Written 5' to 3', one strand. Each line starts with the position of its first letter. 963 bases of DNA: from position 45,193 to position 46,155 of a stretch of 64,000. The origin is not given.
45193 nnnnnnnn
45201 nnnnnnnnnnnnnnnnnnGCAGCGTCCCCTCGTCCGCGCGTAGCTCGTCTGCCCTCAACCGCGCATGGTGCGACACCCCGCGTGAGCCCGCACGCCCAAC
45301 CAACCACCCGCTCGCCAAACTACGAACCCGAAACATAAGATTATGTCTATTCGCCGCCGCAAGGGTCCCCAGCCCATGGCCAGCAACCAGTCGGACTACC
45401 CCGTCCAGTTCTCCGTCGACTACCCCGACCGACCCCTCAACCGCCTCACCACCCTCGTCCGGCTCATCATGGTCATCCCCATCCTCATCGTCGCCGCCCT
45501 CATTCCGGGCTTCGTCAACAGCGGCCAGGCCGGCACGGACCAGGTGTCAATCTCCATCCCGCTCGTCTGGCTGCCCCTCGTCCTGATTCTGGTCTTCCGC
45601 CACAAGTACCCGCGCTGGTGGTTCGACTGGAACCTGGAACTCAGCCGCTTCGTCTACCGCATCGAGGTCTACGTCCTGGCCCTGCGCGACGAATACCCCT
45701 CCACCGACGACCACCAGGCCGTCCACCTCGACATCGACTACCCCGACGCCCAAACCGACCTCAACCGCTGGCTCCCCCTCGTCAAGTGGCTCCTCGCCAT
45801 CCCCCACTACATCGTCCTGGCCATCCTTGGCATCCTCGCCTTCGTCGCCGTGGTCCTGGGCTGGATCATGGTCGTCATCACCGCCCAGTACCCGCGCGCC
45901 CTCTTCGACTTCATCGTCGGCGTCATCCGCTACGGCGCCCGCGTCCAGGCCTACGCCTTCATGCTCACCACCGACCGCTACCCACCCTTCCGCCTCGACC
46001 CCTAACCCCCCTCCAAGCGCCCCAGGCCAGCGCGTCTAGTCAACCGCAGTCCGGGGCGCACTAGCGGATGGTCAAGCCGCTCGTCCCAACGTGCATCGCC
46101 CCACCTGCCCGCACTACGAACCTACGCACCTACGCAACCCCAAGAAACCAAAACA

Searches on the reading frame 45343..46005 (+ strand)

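Call 3: search_protein_families(library=pfam, proteins=[window:45343-46005:+], max_evalue=1)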
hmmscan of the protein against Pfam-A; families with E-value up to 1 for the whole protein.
window:45343-46005:+ (220 aa): 2 families
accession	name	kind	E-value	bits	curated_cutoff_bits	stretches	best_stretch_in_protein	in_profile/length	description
PF14333.11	DUF4389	-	4.3e-17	62.2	25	2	147-216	6-74/76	Domain of unknown function (DUF4389)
PF01944.22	SpoIIM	-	0.13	12.6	26.9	0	41-59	144-162/163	Stage II sporulation protein M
